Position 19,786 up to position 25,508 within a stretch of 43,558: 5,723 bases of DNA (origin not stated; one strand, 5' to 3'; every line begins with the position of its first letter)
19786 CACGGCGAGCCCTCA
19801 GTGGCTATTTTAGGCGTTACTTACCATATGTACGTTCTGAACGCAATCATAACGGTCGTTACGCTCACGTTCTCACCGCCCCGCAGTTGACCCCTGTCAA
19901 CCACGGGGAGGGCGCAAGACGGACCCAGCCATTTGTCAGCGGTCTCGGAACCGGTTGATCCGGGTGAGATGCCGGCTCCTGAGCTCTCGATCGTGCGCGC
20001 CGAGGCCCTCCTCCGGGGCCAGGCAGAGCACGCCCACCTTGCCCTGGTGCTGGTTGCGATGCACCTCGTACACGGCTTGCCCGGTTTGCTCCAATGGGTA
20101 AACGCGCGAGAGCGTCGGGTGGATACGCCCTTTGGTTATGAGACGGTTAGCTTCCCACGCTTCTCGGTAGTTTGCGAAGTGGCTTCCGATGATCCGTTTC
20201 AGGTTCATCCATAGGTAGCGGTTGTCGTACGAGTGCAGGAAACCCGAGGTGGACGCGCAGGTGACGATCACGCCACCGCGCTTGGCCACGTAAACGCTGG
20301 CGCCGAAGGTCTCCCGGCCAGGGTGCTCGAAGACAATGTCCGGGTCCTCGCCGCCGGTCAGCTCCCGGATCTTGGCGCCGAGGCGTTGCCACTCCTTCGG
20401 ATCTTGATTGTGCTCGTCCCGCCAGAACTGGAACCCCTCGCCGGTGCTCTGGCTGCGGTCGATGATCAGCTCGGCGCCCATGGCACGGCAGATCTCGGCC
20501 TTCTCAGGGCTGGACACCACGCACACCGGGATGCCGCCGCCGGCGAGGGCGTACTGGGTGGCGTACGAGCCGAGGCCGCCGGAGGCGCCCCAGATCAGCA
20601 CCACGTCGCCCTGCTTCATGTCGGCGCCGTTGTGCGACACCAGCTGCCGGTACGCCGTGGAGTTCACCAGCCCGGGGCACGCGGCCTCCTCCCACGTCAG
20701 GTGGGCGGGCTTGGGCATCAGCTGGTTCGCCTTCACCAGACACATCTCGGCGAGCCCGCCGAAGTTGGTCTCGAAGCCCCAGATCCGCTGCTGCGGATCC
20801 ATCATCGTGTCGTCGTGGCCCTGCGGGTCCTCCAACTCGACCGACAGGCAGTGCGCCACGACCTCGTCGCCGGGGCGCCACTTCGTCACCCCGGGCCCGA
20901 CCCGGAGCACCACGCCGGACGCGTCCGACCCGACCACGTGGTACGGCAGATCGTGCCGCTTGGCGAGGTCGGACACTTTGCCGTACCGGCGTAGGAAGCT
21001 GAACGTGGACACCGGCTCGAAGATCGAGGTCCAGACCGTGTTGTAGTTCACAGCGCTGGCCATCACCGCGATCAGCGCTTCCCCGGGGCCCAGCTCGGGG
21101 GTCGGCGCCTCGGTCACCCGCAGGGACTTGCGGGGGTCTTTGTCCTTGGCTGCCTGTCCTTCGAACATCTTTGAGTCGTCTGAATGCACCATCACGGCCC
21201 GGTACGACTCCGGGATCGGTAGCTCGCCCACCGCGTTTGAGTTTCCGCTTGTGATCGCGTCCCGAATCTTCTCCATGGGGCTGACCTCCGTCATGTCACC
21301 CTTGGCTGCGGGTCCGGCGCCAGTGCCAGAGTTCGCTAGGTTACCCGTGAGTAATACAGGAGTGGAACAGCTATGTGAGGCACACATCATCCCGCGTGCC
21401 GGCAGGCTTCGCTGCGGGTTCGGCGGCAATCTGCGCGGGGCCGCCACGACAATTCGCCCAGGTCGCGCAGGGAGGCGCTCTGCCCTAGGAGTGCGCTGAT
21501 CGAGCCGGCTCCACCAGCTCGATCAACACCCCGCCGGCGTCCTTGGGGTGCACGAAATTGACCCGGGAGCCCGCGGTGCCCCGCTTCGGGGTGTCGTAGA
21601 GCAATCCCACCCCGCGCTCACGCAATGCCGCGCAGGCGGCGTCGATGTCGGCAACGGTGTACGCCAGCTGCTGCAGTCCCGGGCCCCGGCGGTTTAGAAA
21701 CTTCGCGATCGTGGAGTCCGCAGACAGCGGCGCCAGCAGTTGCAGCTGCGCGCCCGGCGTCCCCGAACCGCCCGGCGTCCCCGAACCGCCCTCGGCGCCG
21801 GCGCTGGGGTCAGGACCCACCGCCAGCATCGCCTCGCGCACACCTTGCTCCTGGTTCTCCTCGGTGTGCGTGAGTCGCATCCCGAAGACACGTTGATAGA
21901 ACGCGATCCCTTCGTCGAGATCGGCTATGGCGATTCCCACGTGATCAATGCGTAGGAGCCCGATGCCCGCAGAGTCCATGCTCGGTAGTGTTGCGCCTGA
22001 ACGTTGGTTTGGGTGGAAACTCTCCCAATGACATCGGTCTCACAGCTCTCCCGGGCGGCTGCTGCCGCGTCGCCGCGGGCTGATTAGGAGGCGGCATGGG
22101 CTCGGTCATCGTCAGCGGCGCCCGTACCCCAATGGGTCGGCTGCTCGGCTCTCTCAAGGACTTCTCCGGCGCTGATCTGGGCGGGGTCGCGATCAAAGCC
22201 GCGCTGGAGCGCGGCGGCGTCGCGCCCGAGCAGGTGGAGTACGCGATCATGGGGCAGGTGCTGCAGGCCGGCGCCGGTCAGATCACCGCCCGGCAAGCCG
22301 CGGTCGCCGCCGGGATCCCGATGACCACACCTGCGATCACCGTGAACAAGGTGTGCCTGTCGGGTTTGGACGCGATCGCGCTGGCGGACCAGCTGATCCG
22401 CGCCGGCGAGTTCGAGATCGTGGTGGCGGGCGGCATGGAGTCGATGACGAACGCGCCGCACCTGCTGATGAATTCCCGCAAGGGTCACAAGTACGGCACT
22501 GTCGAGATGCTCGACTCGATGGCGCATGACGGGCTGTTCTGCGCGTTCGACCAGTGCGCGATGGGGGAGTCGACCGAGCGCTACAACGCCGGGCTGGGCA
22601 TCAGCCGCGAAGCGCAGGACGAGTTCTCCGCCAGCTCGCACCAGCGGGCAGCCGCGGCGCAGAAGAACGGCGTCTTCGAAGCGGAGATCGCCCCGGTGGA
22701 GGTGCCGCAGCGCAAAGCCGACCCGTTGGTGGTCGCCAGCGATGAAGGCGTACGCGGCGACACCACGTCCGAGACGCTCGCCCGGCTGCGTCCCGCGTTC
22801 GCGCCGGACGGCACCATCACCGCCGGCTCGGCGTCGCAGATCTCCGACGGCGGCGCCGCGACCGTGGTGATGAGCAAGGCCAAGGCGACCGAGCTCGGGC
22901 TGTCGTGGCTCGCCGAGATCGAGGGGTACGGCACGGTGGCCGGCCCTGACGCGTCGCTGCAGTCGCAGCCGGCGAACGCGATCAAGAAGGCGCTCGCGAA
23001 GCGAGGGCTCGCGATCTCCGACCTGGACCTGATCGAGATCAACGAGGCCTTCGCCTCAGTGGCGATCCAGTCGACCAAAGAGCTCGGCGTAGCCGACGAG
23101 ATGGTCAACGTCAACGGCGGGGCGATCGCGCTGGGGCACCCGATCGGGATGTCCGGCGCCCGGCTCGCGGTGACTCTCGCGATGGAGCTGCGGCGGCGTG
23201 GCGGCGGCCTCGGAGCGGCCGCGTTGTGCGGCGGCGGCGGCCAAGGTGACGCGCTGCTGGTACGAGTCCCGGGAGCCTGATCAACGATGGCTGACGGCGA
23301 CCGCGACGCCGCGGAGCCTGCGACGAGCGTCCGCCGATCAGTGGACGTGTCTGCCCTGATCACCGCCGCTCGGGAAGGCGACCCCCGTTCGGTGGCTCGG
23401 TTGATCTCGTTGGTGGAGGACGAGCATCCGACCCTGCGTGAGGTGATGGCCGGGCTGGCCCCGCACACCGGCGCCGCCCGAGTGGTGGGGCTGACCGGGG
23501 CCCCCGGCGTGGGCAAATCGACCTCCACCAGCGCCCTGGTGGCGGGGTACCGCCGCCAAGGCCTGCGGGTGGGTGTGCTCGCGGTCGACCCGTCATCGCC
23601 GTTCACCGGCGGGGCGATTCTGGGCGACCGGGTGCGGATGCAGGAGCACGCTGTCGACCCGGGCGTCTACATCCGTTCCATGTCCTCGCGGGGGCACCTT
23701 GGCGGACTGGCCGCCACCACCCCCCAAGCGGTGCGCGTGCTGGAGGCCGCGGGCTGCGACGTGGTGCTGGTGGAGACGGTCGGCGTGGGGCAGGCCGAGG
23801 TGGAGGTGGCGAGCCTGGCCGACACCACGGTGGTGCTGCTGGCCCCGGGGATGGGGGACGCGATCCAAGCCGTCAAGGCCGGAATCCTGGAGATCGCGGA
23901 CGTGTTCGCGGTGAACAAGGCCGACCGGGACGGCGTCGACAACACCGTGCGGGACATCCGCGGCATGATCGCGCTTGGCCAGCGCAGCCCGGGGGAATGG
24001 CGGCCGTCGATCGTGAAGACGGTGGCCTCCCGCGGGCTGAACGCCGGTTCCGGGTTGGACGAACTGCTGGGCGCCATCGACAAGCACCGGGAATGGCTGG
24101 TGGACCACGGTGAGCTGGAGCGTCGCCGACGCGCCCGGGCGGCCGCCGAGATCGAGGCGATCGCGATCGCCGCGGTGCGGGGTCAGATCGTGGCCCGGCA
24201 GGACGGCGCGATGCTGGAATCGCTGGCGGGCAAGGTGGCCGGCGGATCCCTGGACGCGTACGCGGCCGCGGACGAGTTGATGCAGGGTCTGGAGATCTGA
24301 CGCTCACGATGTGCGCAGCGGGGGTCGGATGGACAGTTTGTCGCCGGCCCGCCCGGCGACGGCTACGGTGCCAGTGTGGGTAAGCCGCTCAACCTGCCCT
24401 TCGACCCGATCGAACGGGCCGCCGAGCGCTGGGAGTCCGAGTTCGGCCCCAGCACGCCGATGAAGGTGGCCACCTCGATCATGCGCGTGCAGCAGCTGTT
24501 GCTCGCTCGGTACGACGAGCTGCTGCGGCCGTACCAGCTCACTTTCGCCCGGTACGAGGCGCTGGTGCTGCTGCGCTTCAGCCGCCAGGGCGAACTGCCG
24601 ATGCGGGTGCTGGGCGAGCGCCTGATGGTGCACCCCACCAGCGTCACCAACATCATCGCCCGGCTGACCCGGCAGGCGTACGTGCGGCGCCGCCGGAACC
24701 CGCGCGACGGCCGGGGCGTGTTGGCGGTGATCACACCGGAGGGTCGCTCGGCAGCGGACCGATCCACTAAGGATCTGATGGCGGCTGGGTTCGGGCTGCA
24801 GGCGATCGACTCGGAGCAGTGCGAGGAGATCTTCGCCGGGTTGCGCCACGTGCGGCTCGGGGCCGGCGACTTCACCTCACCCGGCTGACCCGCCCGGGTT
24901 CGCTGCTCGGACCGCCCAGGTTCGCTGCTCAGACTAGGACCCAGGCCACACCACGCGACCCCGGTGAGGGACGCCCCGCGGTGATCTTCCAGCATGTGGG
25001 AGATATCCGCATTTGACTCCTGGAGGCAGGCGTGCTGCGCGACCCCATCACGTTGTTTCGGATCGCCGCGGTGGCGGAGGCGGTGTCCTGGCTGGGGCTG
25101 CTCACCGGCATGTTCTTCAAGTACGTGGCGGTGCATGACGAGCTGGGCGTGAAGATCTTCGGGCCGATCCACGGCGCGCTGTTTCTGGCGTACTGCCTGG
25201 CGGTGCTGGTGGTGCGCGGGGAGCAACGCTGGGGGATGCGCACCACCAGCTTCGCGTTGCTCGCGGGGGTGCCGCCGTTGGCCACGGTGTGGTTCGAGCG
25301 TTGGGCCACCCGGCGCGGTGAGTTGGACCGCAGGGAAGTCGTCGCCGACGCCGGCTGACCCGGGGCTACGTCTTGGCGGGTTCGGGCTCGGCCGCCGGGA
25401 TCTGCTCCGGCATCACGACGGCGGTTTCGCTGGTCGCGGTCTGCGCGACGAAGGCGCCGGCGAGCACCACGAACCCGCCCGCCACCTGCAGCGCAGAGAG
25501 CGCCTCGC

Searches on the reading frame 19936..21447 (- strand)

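Call 7: search_protein_families(library=pfam, proteins=[window:19936-21447:-], max_evalue=0.001)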
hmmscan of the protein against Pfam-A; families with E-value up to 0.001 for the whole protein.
window:19936-21447:- (503 aa): 3 families
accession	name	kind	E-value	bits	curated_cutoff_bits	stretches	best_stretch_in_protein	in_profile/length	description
PF00107.32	ADH_zinc_N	-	3.9e-18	66.1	31.8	1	291-432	1-121/129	Zinc-binding dehydrogenase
PF08240.17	ADH_N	-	5.6e-16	59.1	23.5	1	120-247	1-103/104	Alcohol dehydrogenase GroES-like domain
PF13602.12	ADH_zinc_N_2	-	4.3e-09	37.8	27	1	361-471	16-132/134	Zinc-binding dehydrogenase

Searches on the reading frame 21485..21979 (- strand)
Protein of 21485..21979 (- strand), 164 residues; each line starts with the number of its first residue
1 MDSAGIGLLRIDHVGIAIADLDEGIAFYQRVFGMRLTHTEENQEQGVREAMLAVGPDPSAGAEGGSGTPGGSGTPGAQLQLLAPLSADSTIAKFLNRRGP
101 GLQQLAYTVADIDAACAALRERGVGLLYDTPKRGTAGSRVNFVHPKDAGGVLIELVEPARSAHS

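Call 7: search_protein_families(library=pfam, proteins=[window:21485-21979:-], max_evalue=0.001)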
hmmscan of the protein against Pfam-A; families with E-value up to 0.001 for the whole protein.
window:21485-21979:- (164 aa): 3 families
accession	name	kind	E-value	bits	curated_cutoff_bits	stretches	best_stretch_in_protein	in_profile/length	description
PF13669.12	Glyoxalase_4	-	3.5e-19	69.5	27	2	77-142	48-109/109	Glyoxalase/Bleomycin resistance protein/Dioxygenase superfamily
PF00903.31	Glyoxalase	-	1.3e-17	64.7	20.6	1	10-155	1-121/121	Glyoxalase/Bleomycin resistance protein/Dioxygenase superfamily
PF13468.12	Glyoxalase_3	-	2.1e-07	31.6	25.1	0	11-52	1-42/176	Glyoxalase-like domain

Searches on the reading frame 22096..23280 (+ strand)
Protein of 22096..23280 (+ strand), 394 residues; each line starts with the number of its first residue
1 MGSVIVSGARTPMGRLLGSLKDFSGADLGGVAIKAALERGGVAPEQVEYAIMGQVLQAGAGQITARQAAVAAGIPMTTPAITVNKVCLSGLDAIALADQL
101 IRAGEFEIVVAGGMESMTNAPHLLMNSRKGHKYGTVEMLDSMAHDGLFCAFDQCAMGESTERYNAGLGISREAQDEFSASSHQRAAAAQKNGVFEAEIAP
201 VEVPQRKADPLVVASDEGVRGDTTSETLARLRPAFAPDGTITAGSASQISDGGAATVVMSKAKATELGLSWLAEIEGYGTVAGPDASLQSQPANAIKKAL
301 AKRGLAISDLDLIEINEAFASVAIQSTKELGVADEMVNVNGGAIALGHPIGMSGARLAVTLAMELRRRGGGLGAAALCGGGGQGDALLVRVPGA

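Call 7: search_protein_families(library=pfam, proteins=[window:22096-23280:+], max_evalue=0.001)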
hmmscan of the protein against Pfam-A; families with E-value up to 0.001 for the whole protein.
window:22096-23280:+ (394 aa): 3 families
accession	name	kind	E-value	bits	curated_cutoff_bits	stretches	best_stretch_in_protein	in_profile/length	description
PF00108.29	Thiolase_N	-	1.1e-94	317.1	26.4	1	4-261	2-259/260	Thiolase, N-terminal domain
PF02803.24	Thiolase_C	-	1.6e-44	150.9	27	1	270-390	2-122/123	Thiolase, C-terminal domain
PF00109.32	ketoacyl-synt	-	4.1e-06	27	20.8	1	74-124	161-211/252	Beta-ketoacyl synthase, N-terminal domain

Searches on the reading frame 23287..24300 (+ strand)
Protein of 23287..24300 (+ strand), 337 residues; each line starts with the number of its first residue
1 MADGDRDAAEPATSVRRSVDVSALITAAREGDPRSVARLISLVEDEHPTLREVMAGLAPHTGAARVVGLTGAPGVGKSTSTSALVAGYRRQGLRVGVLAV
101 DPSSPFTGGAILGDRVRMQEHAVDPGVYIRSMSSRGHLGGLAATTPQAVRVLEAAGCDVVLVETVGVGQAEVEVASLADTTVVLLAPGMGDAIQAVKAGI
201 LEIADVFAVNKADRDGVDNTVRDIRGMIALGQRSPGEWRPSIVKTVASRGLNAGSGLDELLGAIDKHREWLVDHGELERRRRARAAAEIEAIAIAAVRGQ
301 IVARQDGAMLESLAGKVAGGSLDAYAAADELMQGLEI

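Call 7: search_protein_families(library=pfam, proteins=[window:23287-24300:+], max_evalue=0.001)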
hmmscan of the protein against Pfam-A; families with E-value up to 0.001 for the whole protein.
window:23287-24300:+ (337 aa): 4 families
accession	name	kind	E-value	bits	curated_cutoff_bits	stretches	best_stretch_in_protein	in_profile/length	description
PF03308.22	MeaB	-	7e-92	307.7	23.1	1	37-303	2-270/273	Methylmalonyl Co-A mutase-associated GTPase MeaB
PF00448.28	SRP54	-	0.00025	21.2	22.7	1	66-174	3-101/196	SRP54-type protein, GTPase domain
PF01656.29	CbiA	-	0.00028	21.3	25.4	1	74-213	9-54/125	CobQ/CobB/MinD/ParA nucleotide binding domain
PF18751.7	Ploopntkinase3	-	0.00054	20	27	0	64-92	3-31/187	P-loop Nucleotide Kinase3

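Call 80: find_homologous_proteins(query=window:23287-24300:+, max_evalue=1e-50)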
Query window:23287-24300:+ (337 aa): 7998 proteins with E <= 1e-50 among 8000 candidates; the best 120 are listed.
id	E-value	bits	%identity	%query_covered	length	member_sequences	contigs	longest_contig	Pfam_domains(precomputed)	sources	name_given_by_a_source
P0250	5.8e-203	691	100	100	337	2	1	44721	PF03308.23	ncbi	-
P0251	2.3e-169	581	-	-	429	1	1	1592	PF02492.26,PF01656.30,PF03308.23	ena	-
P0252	1.1e-163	562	81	100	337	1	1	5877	PF03308.23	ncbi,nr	ncbi:MAG: methylmalonyl Co-A mutase-associated GTPase MeaB [Micromonosporaceae bacterium]|nr:methylm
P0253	5.6e-155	534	81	96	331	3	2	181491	PF01656.30,PF03308.23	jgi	jgi:LAO/AO transport system kinase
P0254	2.2e-153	528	78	98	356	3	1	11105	PF03308.23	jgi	-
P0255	4.0e-153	527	78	98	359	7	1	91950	PF03308.23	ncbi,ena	-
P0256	1.7e-152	525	78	98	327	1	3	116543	PF03308.23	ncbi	ncbi:MAG: methylmalonyl Co-A mutase-associated GTPase MeaB [Micromonosporaceae bacterium]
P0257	1.8e-152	525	78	98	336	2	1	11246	PF03308.23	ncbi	-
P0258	2.7e-152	525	79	96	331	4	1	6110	PF00448.29,PF03308.23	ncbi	-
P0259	7.8e-152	523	79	96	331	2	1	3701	PF03308.23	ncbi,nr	ncbi:MAG TPA: methylmalonyl Co-A mutase-associated GTPase MeaB [Micromonosporaceae bacterium]|nr:met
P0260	1.0e-150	520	78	95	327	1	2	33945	PF01656.30,PF03308.23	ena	-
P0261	5.4e-150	517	78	96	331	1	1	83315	PF03308.23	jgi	-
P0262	7.0e-142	491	74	95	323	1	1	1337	PF01656.30,PF03308.23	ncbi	-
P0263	2.4e-140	486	73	96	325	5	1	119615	PF01656.30,PF03308.23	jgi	-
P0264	4.4e-140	485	76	95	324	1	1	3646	PF01656.30,PF03308.23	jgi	jgi:LAO/AO transport system kinase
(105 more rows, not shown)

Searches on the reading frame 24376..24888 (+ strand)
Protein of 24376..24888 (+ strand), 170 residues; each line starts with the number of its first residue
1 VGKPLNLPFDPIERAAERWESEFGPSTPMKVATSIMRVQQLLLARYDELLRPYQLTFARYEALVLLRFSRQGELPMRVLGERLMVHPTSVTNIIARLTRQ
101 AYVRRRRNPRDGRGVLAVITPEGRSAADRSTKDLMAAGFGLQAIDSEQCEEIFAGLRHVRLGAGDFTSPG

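Call 79: search_protein_families(library=pfam, proteins=[window:24376-24888:+], max_evalue=0.00001)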
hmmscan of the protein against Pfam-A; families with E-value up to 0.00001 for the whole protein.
window:24376-24888:+ (170 aa): 3 families
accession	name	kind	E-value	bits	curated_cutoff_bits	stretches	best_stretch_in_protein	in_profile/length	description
PF12802.13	MarR_2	-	6.4e-11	42.7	27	1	54-113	2-60/61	MarR family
PF01047.28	MarR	-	1.6e-09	37.9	24.6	1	62-115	6-59/59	MarR family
PF22381.2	Staph_reg_Sar_Rot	-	4.1e-06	27.2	27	1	48-128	5-83/85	Transcriptional regulator SarA/Rot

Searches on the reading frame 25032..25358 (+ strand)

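Call 79: search_protein_families(library=pfam, proteins=[window:25032-25358:+], max_evalue=0.00001)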
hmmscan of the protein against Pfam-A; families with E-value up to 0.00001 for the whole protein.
window:25032-25358:+ (108 aa): 1 family
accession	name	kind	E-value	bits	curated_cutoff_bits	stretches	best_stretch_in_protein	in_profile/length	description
PF12823.12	DUF3817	-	2.8e-28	98.9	27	1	7-94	2-85/85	Domain of unknown function (DUF3817)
